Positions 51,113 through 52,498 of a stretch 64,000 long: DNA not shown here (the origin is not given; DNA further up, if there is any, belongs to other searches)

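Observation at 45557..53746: RND heavy-metal efflux operon preceded by three c-type cytochrome genes and followed by a dedicated two-component system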

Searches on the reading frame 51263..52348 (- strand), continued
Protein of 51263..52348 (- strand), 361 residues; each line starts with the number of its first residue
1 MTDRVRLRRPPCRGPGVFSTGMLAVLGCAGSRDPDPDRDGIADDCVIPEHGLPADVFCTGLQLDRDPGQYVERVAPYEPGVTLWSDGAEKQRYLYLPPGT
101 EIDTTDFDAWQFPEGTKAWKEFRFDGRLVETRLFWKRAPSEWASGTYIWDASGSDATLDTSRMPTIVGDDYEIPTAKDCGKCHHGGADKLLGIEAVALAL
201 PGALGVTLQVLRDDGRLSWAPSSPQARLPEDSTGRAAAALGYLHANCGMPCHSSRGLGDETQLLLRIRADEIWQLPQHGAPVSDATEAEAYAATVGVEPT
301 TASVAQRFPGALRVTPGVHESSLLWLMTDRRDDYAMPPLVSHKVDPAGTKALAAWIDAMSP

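Call 38: fold_search(model_id=the predicted structure, library=pdb)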
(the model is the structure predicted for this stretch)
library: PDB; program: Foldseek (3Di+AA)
matches with E <= 10: 453; with E <= 0.001: 0
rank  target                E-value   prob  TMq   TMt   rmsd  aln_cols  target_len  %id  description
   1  2d6p_B                1.5e-01  0.04  0.08  0.11  17.2       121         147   11  Crystal structure of mouse galectin-9 N-terminal CRD in complex with T-antigen (released 2006-09-26)
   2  2d4r_C                2.6e-01  0.15  0.13  0.26   6.1        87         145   15  Crystal structure of TTHA0849 from Thermus thermophilus HB8 (released 2005-12-13)
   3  5ay6_A                3.1e-01  0.23  0.18  0.21   7.2       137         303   14  32 kDa Fragment of the Flagellar hook protein FlgE from Caulobacter crescentus (released 2016-08-17)
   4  2d6p_A                3.1e-01  0.03  0.07  0.12  15.7       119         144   12  Crystal structure of mouse galectin-9 N-terminal CRD in complex with T-antigen (released 2006-09-26)
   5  4wac                  3.5e-01  0.15  0.11  0.09  12.4       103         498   12  Crystal Structure of TarM (released 2015-02-25)
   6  2d4r_A                3.7e-01  0.14  0.14  0.26   6.1        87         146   15  Crystal structure of TTHA0849 from Thermus thermophilus HB8 (released 2005-12-13)
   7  4x7r_A                3.7e-01  0.14  0.11  0.09  12.4       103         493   11  Crystal structure of S. aureus TarM G117R mutant in complex with Fondaparinux, alpha-GlcNAc-glycerol and UDP (released 2015-02-25)
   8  4ayn_B                4.2e-01  0.09  0.10  0.22  12.1       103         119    8  Structure of the C-terminal barrel of Neisseria meningitidis FHbp Variant 2 (released 2012-11-07)
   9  4fpw_B                4.7e-01  0.03  0.07  0.14  17.8       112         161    9  Crystal Structure of CalU16 from Micromonospora echinospora. Northeast Structural Genomics Consortium Target MiR12. (released 2012-12-12)
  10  4x7p_A                5.0e-01  0.15  0.10  0.08  12.2        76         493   14  Crystal structure of apo S. aureus TarM (released 2015-02-18)
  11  2bvb                  5.0e-01  0.11  0.11  0.25  12.4       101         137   14  The C-terminal domain from Micronemal Protein 1 (MIC1) from Toxoplasma Gondii (released 2005-10-12)
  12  8q01_G                5.0e-01  0.02  0.07  0.14  17.0       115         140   10  Neck of phage 812 after tail contraction (C6) (released 2024-08-07)
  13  2y7s_A                6.3e-01  0.06  0.11  0.14  11.8       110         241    8  Structure of a designed meningococcal antigen (factor H binding protein, mutant G1) inducing broad protective immunity (released 2011-07-27)
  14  4fpw_A                7.1e-01  0.03  0.08  0.16  16.4       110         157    8  Crystal Structure of CalU16 from Micromonospora echinospora. Northeast Structural Genomics Consortium Target MiR12. (released 2012-12-12)
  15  8up2_C                7.5e-01  0.08  0.10  0.14  12.1       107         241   11  Murine Fab JAR 4 bound to meningococcal Factor H binding protein (released 2024-10-16)
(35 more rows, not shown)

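Call 46: search_protein_families(library=pfam, alignment_id=A1, max_evalue=10)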
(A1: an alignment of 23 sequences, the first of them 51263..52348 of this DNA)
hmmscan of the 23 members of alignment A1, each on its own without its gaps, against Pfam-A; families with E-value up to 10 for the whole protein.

A. member 1, window:51263-52348:- (361 aa): 2 families
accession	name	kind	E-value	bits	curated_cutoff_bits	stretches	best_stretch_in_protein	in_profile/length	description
PF13442.11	Cytochrome_CBB3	-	0.15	12.8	27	0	176-188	11-24/68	Cytochrome C oxidase, cbb3-type, subunit III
PF07635.16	PSCyt1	-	1.1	10.4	22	1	312-338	30-57/59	Planctomycete cytochrome C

B. families by the number of members that match (of 23 scanned): 7 families
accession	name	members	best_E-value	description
PF13442.11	Cytochrome_CBB3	12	0.017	Cytochrome C oxidase, cbb3-type, subunit III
PF07635.16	PSCyt1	5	0.026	Planctomycete cytochrome C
PF00034.26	Cytochrom_C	2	0.13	Cytochrome c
PF22654.1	DUF7008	1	0.15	Domain of unknown function (DUF7008)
PF25107.1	VWA7_N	1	0.16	VWA7 N-terminal domain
PF24022.1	DUF7334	1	0.2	Family of unknown function (DUF7334)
PF20853.2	WKTW_rpt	1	1.1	WKTW repeat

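Call 78: find_related_loci(query=A1, collection=metagenome_contigs, flank=10000)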
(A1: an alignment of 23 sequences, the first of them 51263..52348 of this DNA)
Query A1 (361 aa) in metagenome_contigs; peptide patterns used: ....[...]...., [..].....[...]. (x = any residue, [..] = any of these).
600 stretches matched a pattern (row limit reached: there are more); 537 encode a relative of the query (tblastn E <= 1e-3); the best 80 are kept; 80 distinct loci.
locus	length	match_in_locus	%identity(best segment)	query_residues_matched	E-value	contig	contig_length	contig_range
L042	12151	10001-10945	66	45-359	1e-135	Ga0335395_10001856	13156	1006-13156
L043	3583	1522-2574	62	18-359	3e-139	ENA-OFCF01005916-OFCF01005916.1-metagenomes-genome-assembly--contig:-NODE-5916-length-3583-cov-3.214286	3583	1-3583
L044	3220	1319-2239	66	52-359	2e-138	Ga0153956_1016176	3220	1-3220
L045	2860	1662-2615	60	44-361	2e-136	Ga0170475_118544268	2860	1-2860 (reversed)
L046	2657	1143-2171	58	32-360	2e-134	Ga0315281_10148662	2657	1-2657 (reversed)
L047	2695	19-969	59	41-358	3e-127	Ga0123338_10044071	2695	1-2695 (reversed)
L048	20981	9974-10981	58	23-360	9e-125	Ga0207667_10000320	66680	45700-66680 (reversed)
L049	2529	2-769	63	104-360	3e-104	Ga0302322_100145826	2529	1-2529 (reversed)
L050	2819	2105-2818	56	6-239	3e-77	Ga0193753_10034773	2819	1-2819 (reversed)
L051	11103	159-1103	42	41-361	2e-69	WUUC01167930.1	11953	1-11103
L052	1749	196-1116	41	52-359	2e-70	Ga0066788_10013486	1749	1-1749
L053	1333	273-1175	42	51-359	3e-71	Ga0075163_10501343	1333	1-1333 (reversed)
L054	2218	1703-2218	59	42-213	4e-68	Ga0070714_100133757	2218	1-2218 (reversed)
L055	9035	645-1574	41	49-360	1e-66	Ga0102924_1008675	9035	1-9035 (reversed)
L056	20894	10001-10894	42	53-359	1e-64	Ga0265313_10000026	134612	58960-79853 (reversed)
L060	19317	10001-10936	39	39-359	8e-63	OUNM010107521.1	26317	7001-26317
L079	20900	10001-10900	38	53-359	7e-57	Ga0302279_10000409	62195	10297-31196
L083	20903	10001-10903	39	53-359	6e-56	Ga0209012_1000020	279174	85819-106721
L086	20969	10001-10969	39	41-358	2e-55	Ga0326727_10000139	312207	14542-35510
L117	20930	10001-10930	37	56-356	7e-47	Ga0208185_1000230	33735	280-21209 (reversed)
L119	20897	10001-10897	36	59-359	1e-46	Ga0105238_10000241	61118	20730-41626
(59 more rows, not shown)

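Call 81: search_protein_families(library=ncbifam, proteins=[L048:4758-7820:+, L034:379-3402:-, L048:3694-4761:+, L048:2486-3697:+, L013:298-3351:-], max_evalue=1e-10)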
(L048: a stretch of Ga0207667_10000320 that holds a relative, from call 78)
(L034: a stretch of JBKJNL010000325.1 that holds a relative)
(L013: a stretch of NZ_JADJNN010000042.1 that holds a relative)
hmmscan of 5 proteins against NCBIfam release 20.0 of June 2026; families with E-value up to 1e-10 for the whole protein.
L048:4758-7820:+ (1020 aa): 14 families
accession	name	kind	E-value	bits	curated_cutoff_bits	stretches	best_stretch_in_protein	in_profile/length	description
NF033617.1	RND_permease_2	subfamily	2e-171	572.3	1250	1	10-998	7-1003/1009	multidrug efflux RND transporter permease subunit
NF000282.2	RND_permease_1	subfamily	7.5e-133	444.6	1250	1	15-1001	12-1026/1029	multidrug efflux RND transporter permease subunit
TIGR00914.1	2A0601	subfamily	6.2e-132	441.4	701.45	1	13-1006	15-1039/1051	CusA/CzcA family heavy metal efflux RND transporter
TIGR00915.1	2A0602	subfamily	2e-112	376.9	940.35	1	12-1001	10-1027/1050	efflux RND transporter permease subunit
NF007905.0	PRK10614.1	equivalog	3.1e-108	362.8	1774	1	1-994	1-1000/1025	multidrug efflux RND transporter permease subunit MdtC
NF007798.0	PRK10503.1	equivalog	5e-107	358.8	1584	1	7-997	18-1017/1040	MdtB/MuxB family multidrug efflux RND transporter permease subunit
NF007131.0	PRK09577.1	equivalog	4.3e-91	306.1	1768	1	12-1003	10-1023/1045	multidrug efflux RND transporter permease subunit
NF007133.0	PRK09579.1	equivalog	5.2e-90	302.4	1763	2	7-508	8-509/1017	multidrug efflux RND transporter permease subunit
NF007842.1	PRK10555.1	equivalog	1.1e-77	261.8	1854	1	11-1007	9-1031/1036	multidrug efflux RND transporter permease AcrD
NF000037.1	RND_perm_OqxB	exception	7.5e-71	239.2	2200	2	20-500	20-511/1050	multidrug efflux RND transporter permease subunit OqxB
NF011706.2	PRK15127.1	equivalog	4.2e-62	210.3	2150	1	11-1005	9-1032/1049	multidrug efflux RND transporter permease subunit AcrB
TIGR00921.1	2A067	subfamily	3.9e-16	58.2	351.9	1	810-1001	153-345/733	hydrophobe/amphiphile efflux-3 (HAE3) family transporter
TIGR00916.1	2A0604s01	subfamily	6.6e-14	52.1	148.6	0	333-469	88-227/231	SecD/SecF family protein translocase subunit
NF009583.0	PRK13024.1-3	subfamily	1.5e-11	43.1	721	1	323-499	272-443/755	protein translocase subunit SecDF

L034:379-3402:- (1007 aa): 11 families
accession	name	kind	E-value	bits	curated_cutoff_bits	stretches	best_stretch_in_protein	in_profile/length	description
NF033617.1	RND_permease_2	subfamily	7.8e-139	464.4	1250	1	13-993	12-1009/1009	multidrug efflux RND transporter permease subunit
TIGR00914.1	2A0601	subfamily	3.8e-115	385.8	701.45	1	7-996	11-1040/1051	CusA/CzcA family heavy metal efflux RND transporter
NF000282.2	RND_permease_1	subfamily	9.9e-111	371.3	1250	1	15-993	14-1029/1029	multidrug efflux RND transporter permease subunit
TIGR00915.1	2A0602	subfamily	1e-88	298.4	940.35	1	15-993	15-1030/1050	efflux RND transporter permease subunit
NF007905.0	PRK10614.1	equivalog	6e-78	262.6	1774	1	13-991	15-1008/1025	multidrug efflux RND transporter permease subunit MdtC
NF007798.0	PRK10503.1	equivalog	2.4e-73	247.3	1584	1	7-993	19-1024/1040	MdtB/MuxB family multidrug efflux RND transporter permease subunit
NF007133.0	PRK09579.1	equivalog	2e-69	234.2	1763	1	11-997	11-1008/1017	multidrug efflux RND transporter permease subunit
NF007842.1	PRK10555.1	equivalog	4.5e-59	200.2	1854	1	14-994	14-1029/1036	multidrug efflux RND transporter permease AcrD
NF007131.0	PRK09577.1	equivalog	2e-57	194.7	1768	1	15-993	15-1024/1045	multidrug efflux RND transporter permease subunit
NF000037.1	RND_perm_OqxB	exception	6e-55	186.5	2200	1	15-993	17-1036/1050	multidrug efflux RND transporter permease subunit OqxB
NF011706.2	PRK15127.1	equivalog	1.3e-49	169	2150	1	15-996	15-1034/1049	multidrug efflux RND transporter permease subunit AcrB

L048:3694-4761:+ (355 aa): 10 families
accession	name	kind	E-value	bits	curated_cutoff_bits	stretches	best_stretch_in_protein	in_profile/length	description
TIGR01730.1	RND_mfp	subfamily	7.6e-47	159.8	94.9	1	33-352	4-320/322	efflux RND transporter periplasmic adaptor subunit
TIGR00999.1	8a0102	subfamily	4.6e-24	85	319.3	1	76-341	1-266/271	CzcB/NccB family metal efflux transporter periplasmic adaptor subunit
NF008589.1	PRK11556.1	equivalog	5.5e-19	68.3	391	1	30-351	59-385/392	MdtA/MuxA family multidrug efflux RND transporter periplasmic adaptor subunit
NF033138.2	RND-peri-MexC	equivalog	9.2e-19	67.8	625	1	18-352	28-370/375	MexC family multidrug efflux RND transporter periplasmic adaptor subunit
TIGR02971.1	heterocyst_DevB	subfamily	1.3e-13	51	129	0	138-248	177-284/327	ABC exporter membrane fusion protein, DevB family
NF008606.0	PRK11578.1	equivalog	1.5e-12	47.4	342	1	61-340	65-363/371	macrolide transporter subunit MacA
NF000272.2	OqxA_adapt_sub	exception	6.3e-12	45.1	835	1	12-205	23-215/391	multidrug efflux RND transporter periplasmic adaptor subunit OqxA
NF007850.1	PRK10559.1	equivalog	2.1e-11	43.5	400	1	60-251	43-231/303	p-hydroxybenzoic acid efflux pump subunit AaeA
NF007362.0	PRK09859.1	equivalog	3e-11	43.1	738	0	4-337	12-355/385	multidrug transporter subunit MdtE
NF007132.1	PRK09578.1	equivalog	9.4e-11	41.1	512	0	9-198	18-206/396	MexX/AxyX family multidrug efflux RND transporter periplasmic adaptor subunit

L048:2486-3697:+ (403 aa): 2 families
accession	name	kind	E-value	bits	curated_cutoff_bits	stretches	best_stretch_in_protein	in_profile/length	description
TIGR01844.1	type_I_sec_TolC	subfamily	1.1e-13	51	225.15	1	76-403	69-400/414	TolC family outer membrane protein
TIGR01845.1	outer_NodT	subfamily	5.6e-11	41.9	210.05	0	71-263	119-313/460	efflux transporter outer membrane subunit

L013:298-3351:- (1018 aa): 11 families
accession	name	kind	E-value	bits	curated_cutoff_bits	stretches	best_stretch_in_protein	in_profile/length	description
TIGR00914.1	2A0601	subfamily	2.3e-170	568.6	701.45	1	4-1013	4-1032/1051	CusA/CzcA family heavy metal efflux RND transporter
NF033617.1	RND_permease_2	subfamily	1.6e-137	460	1250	1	17-1014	12-1005/1009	multidrug efflux RND transporter permease subunit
NF000282.2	RND_permease_1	subfamily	3.1e-106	356.5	1250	1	20-1014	15-1025/1029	multidrug efflux RND transporter permease subunit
TIGR00915.1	2A0602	subfamily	7.2e-85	285.7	940.35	2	19-500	15-500/1050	efflux RND transporter permease subunit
NF007905.0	PRK10614.1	equivalog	4e-75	253.2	1774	1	16-1016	17-1008/1025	multidrug efflux RND transporter permease subunit MdtC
NF007798.0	PRK10503.1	equivalog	1.7e-70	237.8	1584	1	18-1017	26-1023/1040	MdtB/MuxB family multidrug efflux RND transporter permease subunit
NF007131.0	PRK09577.1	equivalog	1.6e-64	218.1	1768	1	16-1018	11-1024/1045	multidrug efflux RND transporter permease subunit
NF007133.0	PRK09579.1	equivalog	6.5e-59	199.4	1763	2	15-517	12-506/1017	multidrug efflux RND transporter permease subunit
NF000037.1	RND_perm_OqxB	exception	1.5e-56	191.8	2200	1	20-1014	18-1032/1050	multidrug efflux RND transporter permease subunit OqxB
NF007842.1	PRK10555.1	equivalog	2.9e-54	184.3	1854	2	19-497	15-497/1036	multidrug efflux RND transporter permease AcrD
NF011706.2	PRK15127.1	equivalog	1.9e-49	168.4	2150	1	19-497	15-497/1049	multidrug efflux RND transporter permease subunit AcrB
